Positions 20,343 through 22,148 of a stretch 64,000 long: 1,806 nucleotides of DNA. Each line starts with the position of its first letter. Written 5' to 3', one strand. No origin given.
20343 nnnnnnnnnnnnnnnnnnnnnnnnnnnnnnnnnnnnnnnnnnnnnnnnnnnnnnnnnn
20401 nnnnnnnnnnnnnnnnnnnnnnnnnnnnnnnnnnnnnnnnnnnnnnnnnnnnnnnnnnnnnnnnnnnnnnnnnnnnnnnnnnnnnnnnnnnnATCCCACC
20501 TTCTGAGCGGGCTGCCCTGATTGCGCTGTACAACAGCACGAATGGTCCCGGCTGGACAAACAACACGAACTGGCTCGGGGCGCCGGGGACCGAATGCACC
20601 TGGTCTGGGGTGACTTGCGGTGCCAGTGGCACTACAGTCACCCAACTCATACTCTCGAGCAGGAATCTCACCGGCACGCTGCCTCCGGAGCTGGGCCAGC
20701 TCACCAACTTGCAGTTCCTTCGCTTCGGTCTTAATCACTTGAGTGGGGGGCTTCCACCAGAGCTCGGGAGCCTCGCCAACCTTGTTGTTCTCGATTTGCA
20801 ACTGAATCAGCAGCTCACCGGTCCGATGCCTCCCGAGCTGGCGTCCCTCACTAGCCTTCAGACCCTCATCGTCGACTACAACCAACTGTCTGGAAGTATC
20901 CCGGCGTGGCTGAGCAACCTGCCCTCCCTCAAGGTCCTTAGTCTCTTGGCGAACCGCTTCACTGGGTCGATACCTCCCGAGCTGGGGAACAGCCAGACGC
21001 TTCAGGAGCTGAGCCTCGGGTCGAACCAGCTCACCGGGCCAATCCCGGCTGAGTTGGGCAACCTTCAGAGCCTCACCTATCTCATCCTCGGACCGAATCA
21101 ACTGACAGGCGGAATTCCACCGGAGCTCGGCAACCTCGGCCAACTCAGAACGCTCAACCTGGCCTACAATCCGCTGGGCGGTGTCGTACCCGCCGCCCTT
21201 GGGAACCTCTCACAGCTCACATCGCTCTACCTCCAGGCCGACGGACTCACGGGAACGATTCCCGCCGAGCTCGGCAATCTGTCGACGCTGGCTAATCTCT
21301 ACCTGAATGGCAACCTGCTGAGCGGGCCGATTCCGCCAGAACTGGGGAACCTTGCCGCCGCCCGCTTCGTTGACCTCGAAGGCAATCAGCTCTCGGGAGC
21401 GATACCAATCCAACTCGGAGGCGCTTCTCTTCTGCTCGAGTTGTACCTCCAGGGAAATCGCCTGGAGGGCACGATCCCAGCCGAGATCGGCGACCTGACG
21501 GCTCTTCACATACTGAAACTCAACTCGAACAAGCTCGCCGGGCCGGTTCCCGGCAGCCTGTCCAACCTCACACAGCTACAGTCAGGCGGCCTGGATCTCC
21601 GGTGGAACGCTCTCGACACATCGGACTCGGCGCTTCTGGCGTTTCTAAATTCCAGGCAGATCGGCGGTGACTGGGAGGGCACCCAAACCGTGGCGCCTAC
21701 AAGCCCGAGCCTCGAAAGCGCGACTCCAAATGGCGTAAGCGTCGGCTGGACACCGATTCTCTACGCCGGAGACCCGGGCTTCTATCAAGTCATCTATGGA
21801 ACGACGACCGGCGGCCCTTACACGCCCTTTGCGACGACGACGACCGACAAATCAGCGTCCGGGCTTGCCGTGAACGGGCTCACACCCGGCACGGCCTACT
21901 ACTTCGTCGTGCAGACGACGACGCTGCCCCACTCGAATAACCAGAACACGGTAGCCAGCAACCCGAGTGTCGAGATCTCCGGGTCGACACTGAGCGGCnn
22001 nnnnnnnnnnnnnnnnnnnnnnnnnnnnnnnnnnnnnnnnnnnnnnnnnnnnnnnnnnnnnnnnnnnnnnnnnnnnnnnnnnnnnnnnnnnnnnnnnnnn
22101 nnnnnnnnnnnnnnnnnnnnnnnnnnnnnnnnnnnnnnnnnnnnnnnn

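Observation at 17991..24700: Roughly 2,200-aa secreted mosaic protein combining a BNR propeller, plant-type LRRs, FN3 and two streptogramin-lyase-like propellers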

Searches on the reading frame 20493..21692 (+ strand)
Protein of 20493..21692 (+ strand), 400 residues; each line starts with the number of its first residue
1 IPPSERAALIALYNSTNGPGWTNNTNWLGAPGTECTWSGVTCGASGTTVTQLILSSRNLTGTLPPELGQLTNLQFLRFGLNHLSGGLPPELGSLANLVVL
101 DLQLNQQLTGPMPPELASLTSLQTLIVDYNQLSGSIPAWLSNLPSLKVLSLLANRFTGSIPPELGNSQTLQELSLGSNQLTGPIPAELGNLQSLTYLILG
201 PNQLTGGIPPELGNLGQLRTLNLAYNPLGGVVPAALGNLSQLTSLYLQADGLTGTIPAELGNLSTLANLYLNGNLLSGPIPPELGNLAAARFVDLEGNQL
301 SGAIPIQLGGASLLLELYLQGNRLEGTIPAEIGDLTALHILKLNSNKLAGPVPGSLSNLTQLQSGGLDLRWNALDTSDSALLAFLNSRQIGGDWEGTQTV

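Call 7: search_protein_families(library=pfam, proteins=[window:20493-21692:+], max_evalue=0.01)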
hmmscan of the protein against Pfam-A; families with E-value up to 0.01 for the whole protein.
seq(400 aa): 9 families
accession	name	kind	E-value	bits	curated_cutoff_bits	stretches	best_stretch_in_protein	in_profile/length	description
PF00560.39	LRR_1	-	3.7e-36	115.8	20.6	0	170-191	2-23/23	Leucine Rich Repeat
PF23598.1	LRR_14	-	7.9e-24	84.5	40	3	66-175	42-146/353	Leucine-rich repeat region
PF13855.12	LRR_8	-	1.6e-23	82.6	27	4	146-204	3-61/61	Leucine rich repeat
PF12799.13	LRR_4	-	3.7e-23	81.5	27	6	120-157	1-36/44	Leucine Rich repeats (2 copies)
PF24141.1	LRR_ComC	-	6.7e-05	23.1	27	0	251-330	203-274/288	EGF-like domain-containing protein ComC LRR domain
PF08263.17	LRRNT_2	-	0.00066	20.3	20.7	1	3-42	2-40/41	Leucine rich repeat N-terminal domain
PF25019.1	LRR_R13L1-DRL21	-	0.0024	18.2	27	0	120-176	69-125/127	R13L1/DRL21 LRRs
PF24758.1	LRR_At5g56370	-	0.0031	17.6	27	0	97-153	16-70/227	FBD-associated F-box protein At5g56370, LRR repeats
PF13516.12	LRR_6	-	0.0032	17.8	23.4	0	167-182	2-17/24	Leucine Rich repeat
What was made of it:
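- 20493..21692 (+): Plant-type LRR module: LRRNT_2 cap with a Cys pair, 13 LRRs of 24 residues, C-terminal cap (aa 835-1234). Pfam (call 7).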

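Call 8: search_protein_families(library=ncbifam, proteins=[window:20493-21692:+], max_evalue=0.01)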
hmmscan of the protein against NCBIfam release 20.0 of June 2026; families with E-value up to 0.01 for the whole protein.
seq(400 aa): 4 families
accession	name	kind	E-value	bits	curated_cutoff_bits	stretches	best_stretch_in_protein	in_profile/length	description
NF041381.1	XopAC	subfamily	3.1e-33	115.2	450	4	87-202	81-193/451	XopAC/AvrAC family type III secretion system effector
NF041400.1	XopAE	equivalog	2.1e-27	96.2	600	2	184-378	11-201/478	type III secretion system effector XopAE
NF047464.1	FibnectbindLIC11051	equivalog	9.9e-23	80.5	1000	2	116-350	346-571/685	LIC_11051 family fibronectin-binding protein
NF041351.1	XopL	equivalog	3.6e-10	39.2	500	1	242-359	155-270/497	type III secretion system leucine-rich repeat domain-containing effector XopL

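Call 70: search_solved_structures(query=window:20493-21692:+, max_evalue=1e-20)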
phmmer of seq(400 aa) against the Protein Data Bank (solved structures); distinct sequences matched with E-value up to 1e-20: 88 (the best 60 are shown).
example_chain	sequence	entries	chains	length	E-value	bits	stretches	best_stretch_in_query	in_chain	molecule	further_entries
5gr8_A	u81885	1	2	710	1.1e-140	472.5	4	53-333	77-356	Leucine-rich repeat receptor-like protein kinase PEPR1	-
6s6q_A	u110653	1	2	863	1e-137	462.7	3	33-362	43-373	LRR receptor-like serine/threonine-protein kinase GSO1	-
4mn8_A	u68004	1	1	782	1.3e-129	436.1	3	52-360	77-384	LRR receptor-like serine/threonine-protein kinase FLS2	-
8wec_A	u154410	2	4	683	5.4e-118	397.8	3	16-287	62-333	MDIS1-interacting receptor like kinase 2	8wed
8yaa_A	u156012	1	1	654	8.1e-117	393.9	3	92-362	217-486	MDIS1-interacting receptor like kinase 2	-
8web_A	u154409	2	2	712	5.9e-112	377.9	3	104-362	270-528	MDIS1-interacting receptor like kinase 2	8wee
8weh_A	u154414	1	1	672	8.3e-110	370.8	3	16-271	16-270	MALE DISCOVERER 1-INTERACTING RECEPTOR-LIKE KINASE 2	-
8wef_A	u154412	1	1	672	1e-109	370.5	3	16-271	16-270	MALE DISCOVERER 1-INTERACTING RECEPTOR-LIKE KINASE 2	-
8weg_A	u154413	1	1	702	2.3e-109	369.4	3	16-271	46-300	MALE DISCOVERER 1-INTERACTING RECEPTOR-LIKE KINASE 2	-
5xjo_A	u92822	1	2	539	1.2e-104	353.9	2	34-362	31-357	LRR receptor-like serine/threonine-protein kinase ERL1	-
4mna_A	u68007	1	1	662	2.8e-103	349.3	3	50-357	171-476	LRR receptor-like serine/threonine-protein kinase FLS2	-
8wei_A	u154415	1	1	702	5.2e-102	345.2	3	88-304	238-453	MALE DISCOVERER 1-INTERACTING RECEPTOR-LIKE KINASE 2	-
5hyx_B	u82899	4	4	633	8e-100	338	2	35-340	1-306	Probable LRR receptor-like serine/threonine-protein kinase At4g26540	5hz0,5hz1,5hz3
3riz_A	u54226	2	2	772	5.8e-97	328.6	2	48-364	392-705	Protein BRASSINOSTEROID INSENSITIVE 1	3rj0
5xkj_A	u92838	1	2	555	1.5e-94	320.6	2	34-362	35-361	LRR receptor-like serine/threonine-protein kinase ERL1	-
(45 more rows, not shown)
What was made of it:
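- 20493..21692 (+): Best solved matches are plant LRR receptor ectodomains, 1e-140 to 1e-66 (call 70).
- On Plant-specific (PS) class LRR: The first 40 rows of the PDB search are plant LRR receptor or receptor-like ectodomains, 1e-140 to 7e-66 (call 70).
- LRR region matches plant LRR ectodomains at 1e-140 (call 70).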

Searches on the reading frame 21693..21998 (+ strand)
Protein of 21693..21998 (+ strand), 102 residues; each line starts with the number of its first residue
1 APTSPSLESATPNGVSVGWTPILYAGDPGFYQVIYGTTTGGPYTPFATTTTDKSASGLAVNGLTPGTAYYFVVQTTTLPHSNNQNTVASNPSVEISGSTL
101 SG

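Call 7: search_protein_families(library=pfam, proteins=[window:21693-21998:+], max_evalue=0.01)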
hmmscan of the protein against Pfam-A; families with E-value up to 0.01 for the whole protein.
seq(102 aa): 2 families
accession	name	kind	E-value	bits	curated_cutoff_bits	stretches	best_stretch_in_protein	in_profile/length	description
PF00041.27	fn3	-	4.1e-07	30.5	25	1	1-77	2-70/84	Fibronectin type III domain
PF16656.11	Pur_ac_phosph_N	-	0.0015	19.5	30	1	7-78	8-83/93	Purple acid Phosphatase, N-terminal domain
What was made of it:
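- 21693..21998 (+): Fibronectin type III domain (aa 1235-1336). Pfam fn3 4.1e-7, 30.5 bits against a cut-off of 25 (call 7).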

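Call 8: search_protein_families(library=ncbifam, proteins=[window:21693-21998:+], max_evalue=0.01)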
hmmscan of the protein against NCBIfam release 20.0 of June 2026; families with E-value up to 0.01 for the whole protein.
seq(102 aa): 0 families
